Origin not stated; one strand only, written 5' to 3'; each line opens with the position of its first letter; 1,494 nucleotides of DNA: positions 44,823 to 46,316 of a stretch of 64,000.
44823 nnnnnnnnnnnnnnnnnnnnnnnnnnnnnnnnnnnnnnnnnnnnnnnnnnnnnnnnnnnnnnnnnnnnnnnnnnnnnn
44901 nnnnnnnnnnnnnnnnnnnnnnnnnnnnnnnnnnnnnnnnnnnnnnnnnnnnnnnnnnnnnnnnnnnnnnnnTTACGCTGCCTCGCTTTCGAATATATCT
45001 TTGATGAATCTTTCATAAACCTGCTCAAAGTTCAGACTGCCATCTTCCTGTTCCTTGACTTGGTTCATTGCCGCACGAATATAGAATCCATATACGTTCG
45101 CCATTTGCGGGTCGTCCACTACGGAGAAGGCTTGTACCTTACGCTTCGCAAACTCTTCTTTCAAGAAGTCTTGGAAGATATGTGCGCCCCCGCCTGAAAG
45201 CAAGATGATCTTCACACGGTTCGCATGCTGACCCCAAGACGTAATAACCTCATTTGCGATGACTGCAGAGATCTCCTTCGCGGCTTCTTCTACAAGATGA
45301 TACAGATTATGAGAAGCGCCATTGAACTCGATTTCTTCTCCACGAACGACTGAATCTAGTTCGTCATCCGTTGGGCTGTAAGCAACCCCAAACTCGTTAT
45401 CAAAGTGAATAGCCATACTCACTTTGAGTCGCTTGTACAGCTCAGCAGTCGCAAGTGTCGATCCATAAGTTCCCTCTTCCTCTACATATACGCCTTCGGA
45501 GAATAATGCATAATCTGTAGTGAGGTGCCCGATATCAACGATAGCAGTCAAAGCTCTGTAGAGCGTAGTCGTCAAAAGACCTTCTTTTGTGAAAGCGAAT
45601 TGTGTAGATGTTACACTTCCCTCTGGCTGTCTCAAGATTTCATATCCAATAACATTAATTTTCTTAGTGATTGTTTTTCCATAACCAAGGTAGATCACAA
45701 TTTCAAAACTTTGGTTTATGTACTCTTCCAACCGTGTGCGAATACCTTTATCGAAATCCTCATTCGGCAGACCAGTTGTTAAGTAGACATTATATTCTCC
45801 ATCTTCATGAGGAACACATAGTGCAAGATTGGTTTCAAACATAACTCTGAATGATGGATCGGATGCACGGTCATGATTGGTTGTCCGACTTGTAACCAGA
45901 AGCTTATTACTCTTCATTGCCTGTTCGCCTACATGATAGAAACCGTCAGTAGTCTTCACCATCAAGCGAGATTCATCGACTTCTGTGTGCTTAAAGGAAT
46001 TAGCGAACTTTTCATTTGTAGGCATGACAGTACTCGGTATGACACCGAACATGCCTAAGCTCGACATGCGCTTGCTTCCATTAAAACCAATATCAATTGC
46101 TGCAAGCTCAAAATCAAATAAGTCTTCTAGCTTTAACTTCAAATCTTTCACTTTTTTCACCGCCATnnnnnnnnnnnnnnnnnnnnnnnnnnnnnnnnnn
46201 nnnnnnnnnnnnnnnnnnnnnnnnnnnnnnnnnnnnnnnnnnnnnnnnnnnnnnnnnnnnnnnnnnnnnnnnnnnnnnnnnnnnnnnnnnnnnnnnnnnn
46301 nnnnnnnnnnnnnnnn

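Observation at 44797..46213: Actin-like (ParM/Alp) segregation module with coupled small adaptor ORF and palindromic operator inside a phage late region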

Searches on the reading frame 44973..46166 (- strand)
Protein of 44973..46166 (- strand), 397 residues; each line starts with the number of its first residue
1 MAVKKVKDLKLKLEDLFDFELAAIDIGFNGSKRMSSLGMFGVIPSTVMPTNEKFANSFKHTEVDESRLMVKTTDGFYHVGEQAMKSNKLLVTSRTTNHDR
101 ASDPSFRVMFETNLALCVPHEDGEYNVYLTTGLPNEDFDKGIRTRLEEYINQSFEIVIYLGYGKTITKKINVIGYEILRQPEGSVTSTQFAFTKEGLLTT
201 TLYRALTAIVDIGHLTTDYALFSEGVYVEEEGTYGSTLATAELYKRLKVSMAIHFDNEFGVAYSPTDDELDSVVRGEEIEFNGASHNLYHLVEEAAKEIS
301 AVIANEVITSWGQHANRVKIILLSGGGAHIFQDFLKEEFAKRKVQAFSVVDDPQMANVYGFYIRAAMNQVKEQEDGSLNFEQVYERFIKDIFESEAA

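Call 3: search_protein_families(library=pfam, proteins=[window:44973-46166:-], max_evalue=1)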
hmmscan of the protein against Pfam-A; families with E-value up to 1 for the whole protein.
window:44973-46166:- (397 aa): 6 families
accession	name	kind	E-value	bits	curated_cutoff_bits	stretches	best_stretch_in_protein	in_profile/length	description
PF17989.7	ALP_N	-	1.3e-24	87.5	26.3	1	23-183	1-148/148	Actin like proteins N terminal domain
PF21522.3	MreB-like_C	-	2.2e-14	54.5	27.8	1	209-337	1-123/123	Archaeal actin homologue MreB-like, C-terminal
PF22128.2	Alp7A_like_C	-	4.8e-06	26.9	22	1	282-343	80-141/156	Alp7A C-terminal domain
PF21523.3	ParM_N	-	0.0018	18.8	27.4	1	287-362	88-157/159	Plasmid segregation protein ParM, C-terminal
PF25545.1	DUF7924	-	0.034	14.1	27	1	328-370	137-179/225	Domain of unknown function (DUF7924)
PF18622.7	HTH_55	-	0.072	13.8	27.1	1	159-226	25-93/107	RctB helix turn helix domain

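Call 4: search_protein_families(library=phrogs, proteins=[window:44973-46166:-], max_evalue=0.01)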
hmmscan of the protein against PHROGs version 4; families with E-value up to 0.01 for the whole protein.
window:44973-46166:- (397 aa): 2 families
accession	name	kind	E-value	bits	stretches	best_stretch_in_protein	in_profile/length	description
phrog_691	-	DNA, RNA and nucleotide metabolism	3.3e-39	136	1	21-363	5-320/329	partition protein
phrog_31971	-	unknown function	0.0098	17.1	0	3-33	13-43/130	-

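Call 11: search_solved_structures(query=window:44973-46166:-, max_evalue=1, show_alignments=2)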
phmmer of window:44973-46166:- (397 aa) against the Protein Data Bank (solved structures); distinct sequences matched with E-value up to 1: 6.
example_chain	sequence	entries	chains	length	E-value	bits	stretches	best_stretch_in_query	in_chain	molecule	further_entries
8x1i_B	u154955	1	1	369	7.8e-11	45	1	99-366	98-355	ParM present of genome of Desufitobacterium hafniense - Dh-cParM1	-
6izr_1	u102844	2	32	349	1.2e-10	44.4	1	22-361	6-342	Putative plasmid segregation protein ParM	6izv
6ixw_C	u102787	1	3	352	4.1e-10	42.6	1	22-361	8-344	pCBH ParM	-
9rmi_G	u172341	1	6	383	0.47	12.8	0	177-364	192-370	CorM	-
5ube_A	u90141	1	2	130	0.6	12.4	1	159-226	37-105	RctB replication initiator protein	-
5ubd_A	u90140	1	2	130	0.83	12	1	159-226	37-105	RctB replication initiator protein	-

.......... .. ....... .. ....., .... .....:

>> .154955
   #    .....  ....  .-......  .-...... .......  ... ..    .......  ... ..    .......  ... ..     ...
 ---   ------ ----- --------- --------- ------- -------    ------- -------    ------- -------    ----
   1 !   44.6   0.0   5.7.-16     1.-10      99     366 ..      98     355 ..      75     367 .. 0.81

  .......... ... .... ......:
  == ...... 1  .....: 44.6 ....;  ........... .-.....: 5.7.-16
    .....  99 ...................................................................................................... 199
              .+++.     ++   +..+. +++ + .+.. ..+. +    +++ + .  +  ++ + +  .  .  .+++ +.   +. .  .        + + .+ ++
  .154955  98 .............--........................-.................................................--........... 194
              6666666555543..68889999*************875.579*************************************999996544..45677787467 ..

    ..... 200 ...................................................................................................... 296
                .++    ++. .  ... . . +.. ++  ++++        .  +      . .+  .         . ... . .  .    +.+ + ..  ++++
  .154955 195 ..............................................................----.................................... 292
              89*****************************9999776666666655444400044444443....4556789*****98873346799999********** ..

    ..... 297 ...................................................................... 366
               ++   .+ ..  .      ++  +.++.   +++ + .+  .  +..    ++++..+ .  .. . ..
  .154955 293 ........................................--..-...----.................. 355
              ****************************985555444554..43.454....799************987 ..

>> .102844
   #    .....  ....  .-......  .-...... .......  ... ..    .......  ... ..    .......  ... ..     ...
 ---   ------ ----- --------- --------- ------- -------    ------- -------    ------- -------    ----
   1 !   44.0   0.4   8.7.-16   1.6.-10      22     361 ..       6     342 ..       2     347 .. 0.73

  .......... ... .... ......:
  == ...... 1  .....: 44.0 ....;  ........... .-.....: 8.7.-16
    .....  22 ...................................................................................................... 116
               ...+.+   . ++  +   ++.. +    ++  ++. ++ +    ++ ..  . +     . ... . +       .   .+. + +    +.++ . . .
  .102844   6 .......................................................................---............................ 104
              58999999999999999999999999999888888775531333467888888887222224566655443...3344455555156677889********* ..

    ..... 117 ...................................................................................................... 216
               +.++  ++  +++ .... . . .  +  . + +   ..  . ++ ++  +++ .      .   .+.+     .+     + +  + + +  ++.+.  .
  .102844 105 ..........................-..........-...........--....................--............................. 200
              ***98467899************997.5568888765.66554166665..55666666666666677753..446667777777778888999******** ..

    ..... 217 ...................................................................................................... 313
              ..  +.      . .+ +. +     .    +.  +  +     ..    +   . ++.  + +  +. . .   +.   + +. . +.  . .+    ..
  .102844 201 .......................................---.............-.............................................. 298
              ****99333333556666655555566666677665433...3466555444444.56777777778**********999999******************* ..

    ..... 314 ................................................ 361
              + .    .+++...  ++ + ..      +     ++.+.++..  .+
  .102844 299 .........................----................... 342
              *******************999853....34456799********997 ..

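Call 12: search_dna_similar(query=window:44973-46166:-, collection=phages, mode=protein, max_rows=40)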
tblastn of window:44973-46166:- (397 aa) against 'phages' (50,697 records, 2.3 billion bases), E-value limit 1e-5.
No match.

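Call 13: find_homologous_proteins(query=window:44973-46166:-)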
Query window:44973-46166:- (397 aa): 31 proteins with E <= 0.001 among 4445 candidates.
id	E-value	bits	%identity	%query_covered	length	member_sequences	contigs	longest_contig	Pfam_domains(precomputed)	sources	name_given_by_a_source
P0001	1.4e-259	878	100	100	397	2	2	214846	PF22128.3,PF17989.8,PF21522.4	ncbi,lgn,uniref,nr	ncbi:ParM/StbA family protein (plasmid) [Paenibacillus urinalis]|uniref:ParM/StbA family protein n=1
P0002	1.7e-187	641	71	97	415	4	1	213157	PF22128.3,PF17989.8,PF21522.4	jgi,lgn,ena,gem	-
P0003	1.3e-143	497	59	95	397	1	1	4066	PF17989.8,PF21523.4,PF21522.4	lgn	-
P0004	7.0e-119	415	53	95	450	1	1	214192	PF17989.8,PF21522.4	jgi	jgi:hypothetical protein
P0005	3.1e-90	321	43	94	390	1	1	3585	PF22128.3,PF17989.8,PF21522.4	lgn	-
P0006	3.3e-90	321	44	94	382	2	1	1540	PF17989.8,PF21522.4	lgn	-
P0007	3.8e-89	317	42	97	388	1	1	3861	PF22128.3,PF17989.8,PF21523.4,PF21522.4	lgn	-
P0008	5.8e-89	317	44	94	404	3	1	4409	PF17989.8,PF21522.4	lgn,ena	-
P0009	6.0e-89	317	42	94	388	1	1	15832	PF22128.3,PF17989.8,PF21523.4,PF21522.4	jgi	jgi:hypothetical protein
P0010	4.5e-88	314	44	87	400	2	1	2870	PF17989.8,PF21522.4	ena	-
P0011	7.4e-88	313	44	94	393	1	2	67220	PF17989.8,PF21523.4,PF21522.4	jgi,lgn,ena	-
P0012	1.4e-87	312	43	93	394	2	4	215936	PF17989.8,PF21522.4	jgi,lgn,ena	-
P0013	8.6e-87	310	42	94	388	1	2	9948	PF17989.8,PF21522.4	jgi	jgi:hypothetical protein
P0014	2.5e-86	308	43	94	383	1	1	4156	PF22128.3,PF17989.8,PF21522.4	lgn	-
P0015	8.9e-86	306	43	94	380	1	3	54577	PF22128.3,PF17989.8,PF21523.4,PF21522.4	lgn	-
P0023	2.2e-80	289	39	95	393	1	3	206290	PF17989.8,PF21522.4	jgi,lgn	jgi:hypothetical protein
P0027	4.0e-72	262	37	93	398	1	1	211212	PF17989.8,PF21523.4,PF21522.4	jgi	jgi:Actin like proteins N terminal domain/StbA protein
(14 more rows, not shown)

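Call 15: search_dna_similar(query=window:44973-46166:-, collection=plasmids, mode=protein, max_rows=40)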
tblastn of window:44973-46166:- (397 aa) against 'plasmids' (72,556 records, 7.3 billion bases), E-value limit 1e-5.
Records with a match: 26; places in all: 26; records where one place covers at least 80% of the query: 13.
Best place of each record, by identity: <60% 26.
By first word of the organism name: Pseudomonas 12; Bacillus 8; Burkholderia 2; Paenibacillus 1; Caballeronia 1; Alkaliphilus 1; Bosea 1.
By predicted mobility (MOB-suite, as given by PLSDB): non-mobilizable 22; mobilizable 4.
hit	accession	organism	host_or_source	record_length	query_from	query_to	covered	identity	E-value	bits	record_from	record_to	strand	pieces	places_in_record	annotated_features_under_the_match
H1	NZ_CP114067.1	Bacillus halotolerans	mixed culture,Sweet potato rhizosphere ...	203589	23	392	93%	41.8%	2e-78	270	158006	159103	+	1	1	ParM/StbA family protein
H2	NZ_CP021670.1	Bacillus licheniformis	cell culture,food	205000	23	396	94%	40.8%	2e-80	276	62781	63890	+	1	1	ParM/StbA family protein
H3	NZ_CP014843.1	Bacillus licheniformis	single cell,Korean soybean paste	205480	23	396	94%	40.8%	2e-80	276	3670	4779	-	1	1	ParM/StbA family protein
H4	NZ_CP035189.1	Bacillus licheniformis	cell culture,food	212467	23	396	94%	40.8%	2e-80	276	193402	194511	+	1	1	ParM/StbA family protein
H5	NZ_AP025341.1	Bacillus paralicheniformis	-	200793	23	396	94%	40.8%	2e-80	276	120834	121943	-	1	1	ParM/StbA family protein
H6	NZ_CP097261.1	Bacillus thuringiensis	pure culture,surface soil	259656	23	395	94%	39.6%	4e-75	261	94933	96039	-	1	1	ParM/StbA family protein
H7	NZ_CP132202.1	Bacillus thuringiensis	Coprinus comatus,whole organism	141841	22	395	94%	39.3%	4e-73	255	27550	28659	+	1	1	ParM/StbA family protein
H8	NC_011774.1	Bacillus cereus G9842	-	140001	22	395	94%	39.0%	1e-72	253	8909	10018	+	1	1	ParM/StbA family protein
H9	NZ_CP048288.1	Paenibacillus rhizovicinus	cell culture,rhizosphere soil of tomato ...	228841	23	388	92%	38.6%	7e-62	222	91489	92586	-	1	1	ParM/StbA family protein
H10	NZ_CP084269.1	Caballeronia sp. Lep1P3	Leptoglossus zonatus,Cell culture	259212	23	376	89%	24.3%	1e-7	61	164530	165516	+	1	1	PRTRC system protein D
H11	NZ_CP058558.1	Alkaliphilus sp. B6464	-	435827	23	366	87%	24.2%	8e-14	81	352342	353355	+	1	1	ParM/StbA family protein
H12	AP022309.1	Burkholderia sp. SFA1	-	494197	23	376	89%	23.0%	3e-7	60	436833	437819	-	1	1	hypothetical protein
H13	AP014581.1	Burkholderia sp. RPE67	Riptortus pedestris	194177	23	376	89%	21.4%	8e-6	56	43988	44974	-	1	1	uncharacterized protein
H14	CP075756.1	Pseudomonas aeruginosa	Homo sapiens,Cell culture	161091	128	369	61%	26.0%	2e-6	58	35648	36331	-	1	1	ParM/StbA family protein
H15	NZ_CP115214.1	Pseudomonas aeruginosa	Homo sapiens,culture samples from human ...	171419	128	369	61%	26.0%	2e-6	58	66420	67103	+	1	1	ParM/StbA family protein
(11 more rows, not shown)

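Call 16: get_annotated_region(hit=H2, flank=8000)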
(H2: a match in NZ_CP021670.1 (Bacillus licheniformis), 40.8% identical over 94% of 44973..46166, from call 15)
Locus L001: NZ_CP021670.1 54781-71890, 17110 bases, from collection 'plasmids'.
description: Bacillus licheniformis strain SRCM100141 plasmid pBL141-2
organism: Bacillus licheniformis (NCBI taxid 1402)
taxonomy: Bacteria; Bacillota; Bacilli; Bacillales; Bacillaceae; Bacillus; Bacillus licheniformis
host: -; source: cell culture,food; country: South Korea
typing (MOB-suite, as given by PLSDB): non-mobilizable; replicon rep_cluster_1042
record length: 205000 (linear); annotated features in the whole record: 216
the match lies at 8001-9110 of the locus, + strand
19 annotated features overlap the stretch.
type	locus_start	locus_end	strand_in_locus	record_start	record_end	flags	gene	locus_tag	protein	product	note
CDS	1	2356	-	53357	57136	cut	-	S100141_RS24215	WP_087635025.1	hypothetical protein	-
CDS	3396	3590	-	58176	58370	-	-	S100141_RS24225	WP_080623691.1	hypothetical protein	-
CDS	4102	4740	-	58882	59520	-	-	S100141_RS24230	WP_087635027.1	hypothetical protein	-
CDS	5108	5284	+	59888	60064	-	-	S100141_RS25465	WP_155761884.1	hypothetical protein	-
CDS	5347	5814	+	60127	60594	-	-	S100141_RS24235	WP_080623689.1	hypothetical protein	-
CDS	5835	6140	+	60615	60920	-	-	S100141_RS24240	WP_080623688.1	hypothetical protein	-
CDS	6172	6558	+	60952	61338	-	-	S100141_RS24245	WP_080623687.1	hypothetical protein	-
CDS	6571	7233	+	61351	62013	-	-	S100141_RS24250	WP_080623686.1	hypothetical protein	-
CDS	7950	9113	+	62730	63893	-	-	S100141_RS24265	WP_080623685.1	ParM/StbA family protein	GO:0030541 - plasmid partitioning [Evidence IEA]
CDS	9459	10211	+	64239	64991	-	-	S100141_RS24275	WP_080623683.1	hypothetical protein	-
CDS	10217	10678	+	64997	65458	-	-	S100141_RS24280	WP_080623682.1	hypothetical protein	-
CDS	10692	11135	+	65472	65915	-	-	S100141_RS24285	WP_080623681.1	hypothetical protein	-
CDS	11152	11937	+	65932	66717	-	-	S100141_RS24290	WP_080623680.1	hypothetical protein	-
CDS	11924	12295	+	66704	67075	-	-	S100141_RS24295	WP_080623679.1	hypothetical protein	-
CDS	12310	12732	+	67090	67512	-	-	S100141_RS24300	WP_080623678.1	hypothetical protein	-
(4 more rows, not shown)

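Call 17: get_annotated_region(hit=H9, flank=8000)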
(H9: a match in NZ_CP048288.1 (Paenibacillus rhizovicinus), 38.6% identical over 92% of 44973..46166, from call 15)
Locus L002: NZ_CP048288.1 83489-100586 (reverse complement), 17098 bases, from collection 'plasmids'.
description: Paenibacillus rhizovicinus strain 14171R-81 plasmid unnamed2
organism: Paenibacillus rhizovicinus (NCBI taxid 2704463)
taxonomy: Bacteria; Bacillota; Bacilli; Bacillales; Paenibacillaceae; Paenibacillus; Paenibacillus rhizovicinus
host: -; source: cell culture,rhizosphere soil of tomato plants; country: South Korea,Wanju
typing (MOB-suite, as given by PLSDB): non-mobilizable
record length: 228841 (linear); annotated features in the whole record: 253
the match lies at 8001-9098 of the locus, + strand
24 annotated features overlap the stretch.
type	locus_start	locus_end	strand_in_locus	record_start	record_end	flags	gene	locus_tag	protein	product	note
CDS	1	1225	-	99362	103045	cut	-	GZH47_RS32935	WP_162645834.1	hypothetical protein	-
CDS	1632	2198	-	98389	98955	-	-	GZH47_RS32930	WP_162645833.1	hypothetical protein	-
CDS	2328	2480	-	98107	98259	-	-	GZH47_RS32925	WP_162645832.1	hypothetical protein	-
CDS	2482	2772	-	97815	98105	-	-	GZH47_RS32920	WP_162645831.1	hypothetical protein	-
CDS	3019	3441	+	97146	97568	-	-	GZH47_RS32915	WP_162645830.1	hypothetical protein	-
CDS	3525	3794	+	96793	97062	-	-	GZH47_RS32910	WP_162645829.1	hypothetical protein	-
CDS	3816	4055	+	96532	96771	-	-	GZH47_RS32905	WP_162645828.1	hypothetical protein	-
CDS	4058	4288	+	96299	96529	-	-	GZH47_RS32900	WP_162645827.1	hypothetical protein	-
CDS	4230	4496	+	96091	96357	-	-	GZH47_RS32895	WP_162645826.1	hypothetical protein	-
CDS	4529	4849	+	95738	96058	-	-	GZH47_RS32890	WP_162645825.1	hypothetical protein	-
CDS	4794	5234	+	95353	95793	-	-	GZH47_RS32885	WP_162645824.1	hypothetical protein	-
CDS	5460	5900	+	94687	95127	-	-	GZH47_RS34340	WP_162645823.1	DUF1653 domain-containing protein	-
CDS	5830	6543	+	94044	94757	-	-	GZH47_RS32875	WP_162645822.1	hypothetical protein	-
CDS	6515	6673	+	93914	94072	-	-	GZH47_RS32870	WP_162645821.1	hypothetical protein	-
CDS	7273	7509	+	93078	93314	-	-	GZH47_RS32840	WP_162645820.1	hypothetical protein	-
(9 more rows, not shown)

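Call 18: get_annotated_region(hit=H8, flank=8000)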
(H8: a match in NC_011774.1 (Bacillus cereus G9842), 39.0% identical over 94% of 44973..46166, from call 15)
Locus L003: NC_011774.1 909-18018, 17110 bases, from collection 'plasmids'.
description: Bacillus cereus G9842 plasmid pG9842_140, complete sequence
organism: Bacillus cereus G9842 (NCBI taxid 405531)
taxonomy: Bacteria; Bacillota; Bacilli; Bacillales; Bacillaceae; Bacillus; Bacillus cereus; Bacillus cereus G9842
host: -; source: -; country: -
typing (MOB-suite, as given by PLSDB): non-mobilizable; replicon rep_cluster_909
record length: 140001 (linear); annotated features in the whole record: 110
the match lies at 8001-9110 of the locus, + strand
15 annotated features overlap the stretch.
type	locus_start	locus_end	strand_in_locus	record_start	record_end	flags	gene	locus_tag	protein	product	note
CDS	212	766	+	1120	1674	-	-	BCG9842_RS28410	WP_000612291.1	DUF3967 domain-containing protein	-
CDS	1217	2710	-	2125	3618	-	-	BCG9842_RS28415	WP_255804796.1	DEAD/DEAH box helicase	-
CDS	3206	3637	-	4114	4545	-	-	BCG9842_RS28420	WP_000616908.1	hypothetical protein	-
CDS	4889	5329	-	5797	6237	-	-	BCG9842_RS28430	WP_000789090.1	HEPN domain-containing protein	-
CDS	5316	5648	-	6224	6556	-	-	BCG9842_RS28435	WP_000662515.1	nucleotidyltransferase domain-containing protein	-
CDS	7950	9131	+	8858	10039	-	-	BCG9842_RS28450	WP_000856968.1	ParM/StbA family protein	GO:0030541 - plasmid partitioning [Evidence IEA]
CDS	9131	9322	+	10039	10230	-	-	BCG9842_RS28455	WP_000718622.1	hypothetical protein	-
CDS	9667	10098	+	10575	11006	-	-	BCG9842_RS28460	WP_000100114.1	hypothetical protein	-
CDS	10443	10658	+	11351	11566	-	-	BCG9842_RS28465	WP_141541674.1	hypothetical protein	-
CDS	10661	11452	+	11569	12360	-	-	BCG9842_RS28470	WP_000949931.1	hypothetical protein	-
CDS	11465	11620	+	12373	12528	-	-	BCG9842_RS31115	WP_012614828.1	hypothetical protein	-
CDS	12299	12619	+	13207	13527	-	-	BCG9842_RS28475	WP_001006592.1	hypothetical protein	-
CDS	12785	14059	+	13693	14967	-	-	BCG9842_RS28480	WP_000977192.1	hypothetical protein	-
CDS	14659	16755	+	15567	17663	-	-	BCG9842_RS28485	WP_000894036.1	hypothetical protein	-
CDS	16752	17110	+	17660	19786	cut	-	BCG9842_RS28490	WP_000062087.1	hypothetical protein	-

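Call 24: find_encoding_contigs(protein=P0002, flank=6000, max_places=2)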
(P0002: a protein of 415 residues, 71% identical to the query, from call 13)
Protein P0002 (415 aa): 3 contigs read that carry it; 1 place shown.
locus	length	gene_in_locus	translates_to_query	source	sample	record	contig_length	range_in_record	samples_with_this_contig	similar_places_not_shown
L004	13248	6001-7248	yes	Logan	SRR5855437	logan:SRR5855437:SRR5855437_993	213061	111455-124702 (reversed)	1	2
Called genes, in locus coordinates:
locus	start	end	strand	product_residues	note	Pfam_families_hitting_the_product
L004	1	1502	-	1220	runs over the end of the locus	-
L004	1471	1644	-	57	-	-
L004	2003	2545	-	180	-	-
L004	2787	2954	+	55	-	-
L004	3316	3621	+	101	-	-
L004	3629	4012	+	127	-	-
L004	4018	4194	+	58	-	-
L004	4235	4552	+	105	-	PF07866:DUF1653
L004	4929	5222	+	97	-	-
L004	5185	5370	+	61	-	-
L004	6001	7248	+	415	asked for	PF17989:ALP_N, PF21522:MreB-like_C, PF22128:Alp7A_like_C (faint)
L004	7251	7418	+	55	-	-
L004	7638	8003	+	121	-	-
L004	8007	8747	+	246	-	-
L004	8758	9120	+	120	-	-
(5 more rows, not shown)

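Call 25: find_encoding_contigs(protein=P0004, flank=6000, max_places=2)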
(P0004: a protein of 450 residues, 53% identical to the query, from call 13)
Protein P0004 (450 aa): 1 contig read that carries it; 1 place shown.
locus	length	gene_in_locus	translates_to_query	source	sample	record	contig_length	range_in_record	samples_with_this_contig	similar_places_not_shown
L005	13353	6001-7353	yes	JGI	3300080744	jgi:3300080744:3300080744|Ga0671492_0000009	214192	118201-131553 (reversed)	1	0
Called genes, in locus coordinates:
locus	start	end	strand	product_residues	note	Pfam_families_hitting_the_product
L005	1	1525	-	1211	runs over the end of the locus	PF05183:RdRP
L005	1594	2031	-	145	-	-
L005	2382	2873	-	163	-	-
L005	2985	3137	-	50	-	-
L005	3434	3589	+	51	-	-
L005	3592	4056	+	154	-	-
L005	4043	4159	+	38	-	-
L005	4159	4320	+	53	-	-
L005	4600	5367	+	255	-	-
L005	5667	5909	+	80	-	-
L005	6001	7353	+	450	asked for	PF17989:ALP_N, PF21522:MreB-like_C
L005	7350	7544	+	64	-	-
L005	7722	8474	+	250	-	-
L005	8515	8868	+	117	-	-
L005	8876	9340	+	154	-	-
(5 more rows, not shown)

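Call 26: find_encoding_contigs(protein=P0001, flank=6000, max_places=3)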
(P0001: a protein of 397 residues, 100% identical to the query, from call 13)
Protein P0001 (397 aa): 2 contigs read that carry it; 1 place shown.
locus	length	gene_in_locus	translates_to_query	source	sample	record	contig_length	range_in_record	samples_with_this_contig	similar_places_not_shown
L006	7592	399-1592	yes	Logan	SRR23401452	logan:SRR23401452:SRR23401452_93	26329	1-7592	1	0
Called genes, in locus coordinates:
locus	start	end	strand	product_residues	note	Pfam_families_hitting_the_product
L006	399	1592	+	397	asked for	PF17989:ALP_N, PF22128:Alp7A_like_C (faint), PF21522:MreB-like_C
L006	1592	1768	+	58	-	-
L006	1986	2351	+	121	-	-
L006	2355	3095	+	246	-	-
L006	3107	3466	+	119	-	-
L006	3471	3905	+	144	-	-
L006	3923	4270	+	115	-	-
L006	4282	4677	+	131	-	-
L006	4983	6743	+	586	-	-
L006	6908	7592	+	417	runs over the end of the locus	-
